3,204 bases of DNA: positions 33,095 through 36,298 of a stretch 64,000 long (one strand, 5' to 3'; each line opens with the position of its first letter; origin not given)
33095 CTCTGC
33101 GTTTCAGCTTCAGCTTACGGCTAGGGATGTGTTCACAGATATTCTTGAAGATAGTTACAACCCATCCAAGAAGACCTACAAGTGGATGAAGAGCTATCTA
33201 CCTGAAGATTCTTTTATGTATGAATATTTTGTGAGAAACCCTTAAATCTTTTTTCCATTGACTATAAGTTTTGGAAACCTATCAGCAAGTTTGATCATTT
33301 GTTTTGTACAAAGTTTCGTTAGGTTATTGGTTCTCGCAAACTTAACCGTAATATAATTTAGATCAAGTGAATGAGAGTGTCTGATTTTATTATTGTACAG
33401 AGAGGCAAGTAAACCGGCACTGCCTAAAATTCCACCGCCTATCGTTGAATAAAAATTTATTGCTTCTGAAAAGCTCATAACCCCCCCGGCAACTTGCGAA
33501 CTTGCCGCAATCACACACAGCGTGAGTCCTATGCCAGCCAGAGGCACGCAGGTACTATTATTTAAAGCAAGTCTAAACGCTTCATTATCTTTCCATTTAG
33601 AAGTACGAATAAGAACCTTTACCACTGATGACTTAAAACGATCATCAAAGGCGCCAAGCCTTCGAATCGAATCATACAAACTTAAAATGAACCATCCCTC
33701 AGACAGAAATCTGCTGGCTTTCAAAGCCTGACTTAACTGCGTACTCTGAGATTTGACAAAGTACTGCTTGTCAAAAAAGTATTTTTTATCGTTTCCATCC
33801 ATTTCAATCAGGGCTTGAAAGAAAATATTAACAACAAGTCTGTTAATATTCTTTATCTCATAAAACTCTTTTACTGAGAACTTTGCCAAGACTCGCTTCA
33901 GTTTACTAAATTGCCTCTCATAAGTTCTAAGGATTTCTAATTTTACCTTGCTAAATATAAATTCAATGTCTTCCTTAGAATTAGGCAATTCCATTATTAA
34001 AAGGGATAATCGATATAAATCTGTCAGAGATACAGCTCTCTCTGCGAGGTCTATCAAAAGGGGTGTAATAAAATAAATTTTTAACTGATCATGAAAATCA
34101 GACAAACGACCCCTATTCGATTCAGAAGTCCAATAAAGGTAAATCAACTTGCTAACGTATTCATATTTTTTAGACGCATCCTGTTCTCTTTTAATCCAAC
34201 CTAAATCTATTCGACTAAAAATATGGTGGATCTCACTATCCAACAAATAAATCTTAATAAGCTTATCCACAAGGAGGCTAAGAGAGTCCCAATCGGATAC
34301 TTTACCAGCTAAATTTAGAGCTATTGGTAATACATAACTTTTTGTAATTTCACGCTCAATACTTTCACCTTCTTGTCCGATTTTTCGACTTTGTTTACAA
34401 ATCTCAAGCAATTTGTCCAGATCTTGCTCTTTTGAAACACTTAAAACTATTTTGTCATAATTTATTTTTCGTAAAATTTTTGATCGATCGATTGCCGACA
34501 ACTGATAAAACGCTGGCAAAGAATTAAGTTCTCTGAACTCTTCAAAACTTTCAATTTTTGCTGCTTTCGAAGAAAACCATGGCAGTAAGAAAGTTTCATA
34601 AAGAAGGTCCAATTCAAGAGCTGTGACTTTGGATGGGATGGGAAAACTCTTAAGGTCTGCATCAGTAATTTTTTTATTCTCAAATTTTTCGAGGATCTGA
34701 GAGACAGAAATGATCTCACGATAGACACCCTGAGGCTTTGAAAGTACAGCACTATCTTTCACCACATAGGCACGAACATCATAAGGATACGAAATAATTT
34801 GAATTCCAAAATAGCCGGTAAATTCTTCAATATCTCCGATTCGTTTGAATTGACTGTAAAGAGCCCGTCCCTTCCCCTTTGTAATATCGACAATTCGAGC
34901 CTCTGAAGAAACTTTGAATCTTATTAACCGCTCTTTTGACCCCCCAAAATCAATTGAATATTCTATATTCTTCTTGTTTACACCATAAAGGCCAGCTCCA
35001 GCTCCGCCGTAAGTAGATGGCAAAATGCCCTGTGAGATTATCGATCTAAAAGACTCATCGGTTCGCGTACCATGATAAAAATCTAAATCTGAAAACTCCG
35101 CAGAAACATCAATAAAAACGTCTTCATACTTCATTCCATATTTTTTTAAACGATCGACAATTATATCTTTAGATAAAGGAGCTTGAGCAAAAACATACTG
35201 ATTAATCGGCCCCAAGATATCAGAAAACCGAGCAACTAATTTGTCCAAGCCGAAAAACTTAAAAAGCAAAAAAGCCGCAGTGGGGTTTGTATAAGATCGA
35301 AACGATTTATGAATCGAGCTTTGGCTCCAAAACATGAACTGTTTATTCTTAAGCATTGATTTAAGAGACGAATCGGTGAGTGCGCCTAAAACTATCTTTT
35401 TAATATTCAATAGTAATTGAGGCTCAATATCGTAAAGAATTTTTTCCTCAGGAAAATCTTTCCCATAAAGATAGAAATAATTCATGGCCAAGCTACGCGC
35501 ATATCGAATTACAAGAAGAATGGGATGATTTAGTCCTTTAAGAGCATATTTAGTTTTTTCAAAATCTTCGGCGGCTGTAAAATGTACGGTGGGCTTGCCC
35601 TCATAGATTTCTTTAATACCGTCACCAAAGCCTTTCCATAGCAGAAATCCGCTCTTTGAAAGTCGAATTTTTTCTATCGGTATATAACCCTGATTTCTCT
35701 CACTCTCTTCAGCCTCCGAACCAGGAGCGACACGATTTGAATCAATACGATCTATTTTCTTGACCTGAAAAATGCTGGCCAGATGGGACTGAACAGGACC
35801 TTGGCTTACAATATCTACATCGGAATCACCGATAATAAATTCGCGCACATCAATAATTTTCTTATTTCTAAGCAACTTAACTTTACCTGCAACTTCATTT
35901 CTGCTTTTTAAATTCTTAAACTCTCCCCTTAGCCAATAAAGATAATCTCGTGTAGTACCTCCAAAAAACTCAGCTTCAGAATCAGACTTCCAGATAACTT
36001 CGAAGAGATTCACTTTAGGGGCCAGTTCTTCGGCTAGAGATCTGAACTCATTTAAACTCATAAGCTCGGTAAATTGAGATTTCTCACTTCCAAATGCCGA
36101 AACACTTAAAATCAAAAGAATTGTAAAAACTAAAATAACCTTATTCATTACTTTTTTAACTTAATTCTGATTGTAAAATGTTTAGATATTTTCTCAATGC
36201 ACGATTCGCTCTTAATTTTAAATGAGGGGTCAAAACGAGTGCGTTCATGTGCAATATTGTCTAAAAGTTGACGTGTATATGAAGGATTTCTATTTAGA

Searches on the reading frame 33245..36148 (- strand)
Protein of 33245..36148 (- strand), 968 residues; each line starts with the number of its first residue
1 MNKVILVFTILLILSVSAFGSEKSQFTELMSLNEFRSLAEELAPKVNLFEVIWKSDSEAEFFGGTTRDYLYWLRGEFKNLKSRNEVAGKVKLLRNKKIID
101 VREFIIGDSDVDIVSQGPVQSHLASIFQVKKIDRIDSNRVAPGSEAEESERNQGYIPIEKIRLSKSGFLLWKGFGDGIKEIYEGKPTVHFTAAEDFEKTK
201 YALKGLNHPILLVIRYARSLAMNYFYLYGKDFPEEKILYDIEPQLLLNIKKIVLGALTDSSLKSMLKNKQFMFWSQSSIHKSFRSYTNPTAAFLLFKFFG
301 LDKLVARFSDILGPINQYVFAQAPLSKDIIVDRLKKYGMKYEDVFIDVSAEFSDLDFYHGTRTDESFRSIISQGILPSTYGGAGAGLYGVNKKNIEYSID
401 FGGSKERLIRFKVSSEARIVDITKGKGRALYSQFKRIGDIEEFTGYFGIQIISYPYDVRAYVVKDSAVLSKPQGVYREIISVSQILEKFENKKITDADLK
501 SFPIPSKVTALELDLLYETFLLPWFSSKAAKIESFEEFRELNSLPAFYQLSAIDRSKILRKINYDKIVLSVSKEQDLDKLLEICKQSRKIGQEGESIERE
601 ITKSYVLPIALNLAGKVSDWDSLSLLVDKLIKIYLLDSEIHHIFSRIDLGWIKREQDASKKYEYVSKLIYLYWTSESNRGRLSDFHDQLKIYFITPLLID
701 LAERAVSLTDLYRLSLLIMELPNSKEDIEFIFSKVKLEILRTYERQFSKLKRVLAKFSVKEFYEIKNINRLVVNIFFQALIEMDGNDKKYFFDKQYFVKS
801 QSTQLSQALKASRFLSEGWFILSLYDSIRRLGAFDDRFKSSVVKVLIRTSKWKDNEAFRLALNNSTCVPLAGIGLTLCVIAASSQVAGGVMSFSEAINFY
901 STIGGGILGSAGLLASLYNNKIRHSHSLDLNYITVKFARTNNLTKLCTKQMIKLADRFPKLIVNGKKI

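Call 4: search_protein_families(library=pfam, proteins=[window:33245-36148:-], max_evalue=0.1)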
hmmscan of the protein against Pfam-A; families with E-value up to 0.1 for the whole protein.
window:33245-36148:- (968 aa): 1 family
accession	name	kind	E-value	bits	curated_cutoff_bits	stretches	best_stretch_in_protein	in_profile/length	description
PF22709.1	Mu_Gam-Sipho_Gp157-TOTE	-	0.064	13.6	27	0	577-603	5-31/63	Mu Gam/Sipho_Gp157-like domain of the TOTE conflict systems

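Call 19: search_protein_families(library=ncbifam, proteins=[window:33245-36148:-], max_evalue=0.1)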
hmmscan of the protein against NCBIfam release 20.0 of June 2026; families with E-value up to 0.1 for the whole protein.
window:33245-36148:- (968 aa): 1 family
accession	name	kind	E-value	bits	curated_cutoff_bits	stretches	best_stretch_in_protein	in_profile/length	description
NF009839.0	PRK13314.1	equivalog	0.0011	18.8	115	1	420-452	8-40/107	heme oxygenase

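Call 47: search_protein_families(library=padloc, proteins=[window:33245-36148:-], max_evalue=0.1)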
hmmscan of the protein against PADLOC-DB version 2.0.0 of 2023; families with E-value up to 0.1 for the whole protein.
window:33245-36148:- (968 aa): 0 families

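Call 48: search_protein_families(library=phrogs, proteins=[window:33245-36148:-], max_evalue=0.1)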
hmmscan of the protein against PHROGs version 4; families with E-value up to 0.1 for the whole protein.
window:33245-36148:- (968 aa): 0 families

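Call 68: search_solved_structures(query=window:33245-36148:-, max_evalue=1)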
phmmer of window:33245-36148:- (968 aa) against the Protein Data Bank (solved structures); distinct sequences matched with E-value up to 1: 1.
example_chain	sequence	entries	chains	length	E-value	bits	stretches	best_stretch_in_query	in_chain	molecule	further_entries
8avh_A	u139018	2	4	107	0.15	13.2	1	420-453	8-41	Heme-degrading monooxygenase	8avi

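Call 83: search_solved_structures(query=A8, max_evalue=1)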
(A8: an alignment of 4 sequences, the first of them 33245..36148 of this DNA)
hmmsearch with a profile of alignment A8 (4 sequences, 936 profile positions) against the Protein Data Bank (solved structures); distinct sequences matched with E-value up to 1: 0.
